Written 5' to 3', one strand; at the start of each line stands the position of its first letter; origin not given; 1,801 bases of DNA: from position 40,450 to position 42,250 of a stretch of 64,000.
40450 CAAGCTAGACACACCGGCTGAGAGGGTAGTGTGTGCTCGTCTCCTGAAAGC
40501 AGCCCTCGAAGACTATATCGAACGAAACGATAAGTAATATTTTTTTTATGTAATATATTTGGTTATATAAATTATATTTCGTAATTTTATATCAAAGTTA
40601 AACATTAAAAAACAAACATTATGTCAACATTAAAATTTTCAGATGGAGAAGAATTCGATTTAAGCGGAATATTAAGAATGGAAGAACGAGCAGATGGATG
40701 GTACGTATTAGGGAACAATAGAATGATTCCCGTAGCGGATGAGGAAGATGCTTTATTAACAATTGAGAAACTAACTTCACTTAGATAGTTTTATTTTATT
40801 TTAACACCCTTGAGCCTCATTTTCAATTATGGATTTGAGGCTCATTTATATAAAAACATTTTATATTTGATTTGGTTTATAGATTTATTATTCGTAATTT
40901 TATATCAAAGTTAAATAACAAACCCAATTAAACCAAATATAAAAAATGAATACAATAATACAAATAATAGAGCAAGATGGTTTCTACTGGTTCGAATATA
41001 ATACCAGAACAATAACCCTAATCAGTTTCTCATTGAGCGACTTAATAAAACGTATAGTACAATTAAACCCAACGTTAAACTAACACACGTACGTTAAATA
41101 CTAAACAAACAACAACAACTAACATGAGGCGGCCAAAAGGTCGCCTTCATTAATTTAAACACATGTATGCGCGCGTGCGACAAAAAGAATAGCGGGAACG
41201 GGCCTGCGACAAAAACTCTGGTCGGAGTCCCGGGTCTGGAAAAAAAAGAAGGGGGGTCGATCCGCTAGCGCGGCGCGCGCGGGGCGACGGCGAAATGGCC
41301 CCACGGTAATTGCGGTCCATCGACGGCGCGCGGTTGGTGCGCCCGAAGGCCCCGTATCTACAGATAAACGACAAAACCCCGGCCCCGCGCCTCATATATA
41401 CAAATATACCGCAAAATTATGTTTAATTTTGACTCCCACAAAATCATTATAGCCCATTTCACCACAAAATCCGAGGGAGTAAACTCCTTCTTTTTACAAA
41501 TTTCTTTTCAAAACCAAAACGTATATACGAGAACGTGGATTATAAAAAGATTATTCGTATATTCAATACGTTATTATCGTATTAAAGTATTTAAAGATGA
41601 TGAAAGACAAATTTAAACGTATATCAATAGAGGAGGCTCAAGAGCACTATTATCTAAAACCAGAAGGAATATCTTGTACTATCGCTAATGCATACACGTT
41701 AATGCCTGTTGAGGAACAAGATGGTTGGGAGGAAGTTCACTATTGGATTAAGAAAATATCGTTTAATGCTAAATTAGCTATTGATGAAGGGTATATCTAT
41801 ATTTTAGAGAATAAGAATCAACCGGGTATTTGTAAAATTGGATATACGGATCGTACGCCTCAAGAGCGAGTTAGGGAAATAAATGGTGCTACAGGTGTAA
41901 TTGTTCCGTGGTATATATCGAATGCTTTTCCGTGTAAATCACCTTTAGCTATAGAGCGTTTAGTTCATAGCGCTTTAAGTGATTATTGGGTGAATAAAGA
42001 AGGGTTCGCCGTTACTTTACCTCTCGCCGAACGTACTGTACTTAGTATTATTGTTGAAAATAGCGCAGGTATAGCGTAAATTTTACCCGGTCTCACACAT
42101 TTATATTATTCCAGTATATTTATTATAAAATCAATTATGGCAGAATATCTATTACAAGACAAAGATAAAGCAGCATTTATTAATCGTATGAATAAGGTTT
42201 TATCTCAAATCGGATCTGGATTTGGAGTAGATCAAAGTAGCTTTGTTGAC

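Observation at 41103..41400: About 300-bp island of roughly 65% GC with terminal inverted repeats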

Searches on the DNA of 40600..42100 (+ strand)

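Call 7: search_rna_families(source=window, start=40780, end=41620, threshold=evalue, max_evalue=10, show_alignments=4)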
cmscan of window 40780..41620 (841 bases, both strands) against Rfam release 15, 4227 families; matches with E-value up to 10: 5.
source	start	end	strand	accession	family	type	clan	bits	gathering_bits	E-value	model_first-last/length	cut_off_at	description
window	41328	41390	-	RF02965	CyVA-1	Gene; sRNA;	-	17.9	41.4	0.55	1-77/77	no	CyVA-1 RNA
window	41216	41256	+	RF01100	PK-BYV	Cis-reg;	-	17.4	50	0.68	1-40/40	no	3'-terminal pseudoknot in BYV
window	41061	41158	+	RF02053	STnc430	Gene; sRNA;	-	16.7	47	8.3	1-162/162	no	Enterobacterial sRNA STnc430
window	41015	41101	-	RF01069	purD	Cis-reg;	-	14.7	41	7.5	1-125/125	no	purD RNA motif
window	41411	41573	-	RF01828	SprD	Gene; sRNA;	-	12.9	100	6.8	1-142/142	no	Small pathogenicity island RNA D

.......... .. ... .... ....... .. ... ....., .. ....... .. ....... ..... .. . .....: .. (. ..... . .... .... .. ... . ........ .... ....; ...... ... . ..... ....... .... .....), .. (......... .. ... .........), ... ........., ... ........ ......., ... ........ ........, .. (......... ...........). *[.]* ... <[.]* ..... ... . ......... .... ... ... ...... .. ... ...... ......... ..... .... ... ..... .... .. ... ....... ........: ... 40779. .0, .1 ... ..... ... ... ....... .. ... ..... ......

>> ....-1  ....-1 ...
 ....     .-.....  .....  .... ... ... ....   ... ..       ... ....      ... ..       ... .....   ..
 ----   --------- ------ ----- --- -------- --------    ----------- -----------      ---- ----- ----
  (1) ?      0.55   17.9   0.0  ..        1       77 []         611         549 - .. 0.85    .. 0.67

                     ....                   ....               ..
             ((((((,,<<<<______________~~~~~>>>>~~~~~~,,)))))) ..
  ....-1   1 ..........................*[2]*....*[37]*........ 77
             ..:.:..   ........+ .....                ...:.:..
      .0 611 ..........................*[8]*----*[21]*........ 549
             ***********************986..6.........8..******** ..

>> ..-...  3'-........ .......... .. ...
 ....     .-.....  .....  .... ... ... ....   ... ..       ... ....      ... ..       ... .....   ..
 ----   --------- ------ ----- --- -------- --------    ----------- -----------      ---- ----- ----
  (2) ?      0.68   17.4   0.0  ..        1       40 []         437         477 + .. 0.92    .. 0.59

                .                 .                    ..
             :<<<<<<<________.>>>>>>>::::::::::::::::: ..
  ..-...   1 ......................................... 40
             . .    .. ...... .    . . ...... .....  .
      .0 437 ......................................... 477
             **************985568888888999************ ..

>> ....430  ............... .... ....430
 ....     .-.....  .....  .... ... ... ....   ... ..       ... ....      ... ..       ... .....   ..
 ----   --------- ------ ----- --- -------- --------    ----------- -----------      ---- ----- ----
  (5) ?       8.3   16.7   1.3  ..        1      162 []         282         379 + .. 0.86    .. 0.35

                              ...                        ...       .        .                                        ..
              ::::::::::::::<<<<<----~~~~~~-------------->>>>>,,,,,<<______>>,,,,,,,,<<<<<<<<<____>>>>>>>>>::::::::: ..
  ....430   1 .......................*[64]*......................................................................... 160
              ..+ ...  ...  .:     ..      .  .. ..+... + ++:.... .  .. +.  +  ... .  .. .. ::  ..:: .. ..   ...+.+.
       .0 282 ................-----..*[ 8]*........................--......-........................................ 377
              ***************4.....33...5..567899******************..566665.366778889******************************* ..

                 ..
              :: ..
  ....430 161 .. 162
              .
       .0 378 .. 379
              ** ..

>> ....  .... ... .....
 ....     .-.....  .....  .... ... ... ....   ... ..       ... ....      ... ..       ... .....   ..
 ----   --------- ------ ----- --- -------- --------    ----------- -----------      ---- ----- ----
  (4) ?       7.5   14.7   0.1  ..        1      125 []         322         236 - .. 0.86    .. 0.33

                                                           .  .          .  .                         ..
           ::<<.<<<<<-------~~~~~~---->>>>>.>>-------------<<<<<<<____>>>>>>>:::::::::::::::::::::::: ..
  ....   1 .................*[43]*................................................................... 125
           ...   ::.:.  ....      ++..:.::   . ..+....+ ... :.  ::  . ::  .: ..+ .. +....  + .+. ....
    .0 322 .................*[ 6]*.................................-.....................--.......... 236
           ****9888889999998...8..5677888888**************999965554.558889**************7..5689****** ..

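Call 11: search_dna_similar(query=window:40600-42100:+, collection=phages, mode=distant, max_rows=30)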
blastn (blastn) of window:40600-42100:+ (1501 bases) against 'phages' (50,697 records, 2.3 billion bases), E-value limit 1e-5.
No match.

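Call 12: search_dna_similar(query=window:41160-41400:+, collection=phages, mode=distant, max_evalue=1, max_rows=30)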
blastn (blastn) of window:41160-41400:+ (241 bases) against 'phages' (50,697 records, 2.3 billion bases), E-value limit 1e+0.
Records with a match: 2; places in all: 2; records where one place covers at least 80% of the query: 0.
Best place of each record, by identity: 90-95% 2.
By first word of the organism name: Cyanophage 1; Bacteriophage 1.
By host as written in the record: Cylindrospermopsis raciborskii 1; - 1.
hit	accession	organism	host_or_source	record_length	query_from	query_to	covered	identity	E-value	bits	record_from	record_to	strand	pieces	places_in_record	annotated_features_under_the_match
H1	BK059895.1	Cyanophage Cy-LDV1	Cylindrospermopsis raciborskii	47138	103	134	13%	90.6%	2e-2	46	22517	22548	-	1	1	putative tip attachment protein J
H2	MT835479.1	Bacteriophage sp.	human fecal samples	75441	100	126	11%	92.6%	2e-1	41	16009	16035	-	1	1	record has no annotation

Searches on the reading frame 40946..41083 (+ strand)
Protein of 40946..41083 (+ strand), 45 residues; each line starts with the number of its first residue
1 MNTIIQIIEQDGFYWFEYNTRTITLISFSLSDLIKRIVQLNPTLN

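Call 15: search_protein_families(library=pfam, proteins=[window:40946-41083:+], max_evalue=0.01)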
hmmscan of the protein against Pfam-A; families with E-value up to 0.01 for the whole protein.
window:40946-41083:+ (45 aa): 0 families

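Call 87: find_encoding_contigs(protein=window:40946-41083:+, flank=1500, max_places=10)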
Protein window:40946-41083:+ (45 aa): no gene with exactly this product is on record in the collection.

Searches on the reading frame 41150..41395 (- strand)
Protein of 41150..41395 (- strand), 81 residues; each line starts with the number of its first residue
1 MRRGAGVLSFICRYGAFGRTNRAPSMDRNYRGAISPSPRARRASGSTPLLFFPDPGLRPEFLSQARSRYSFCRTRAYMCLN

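Call 15: search_protein_families(library=pfam, proteins=[window:41150-41395:-], max_evalue=0.01)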
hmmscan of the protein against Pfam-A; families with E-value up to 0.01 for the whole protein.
window:41150-41395:- (81 aa): 0 families
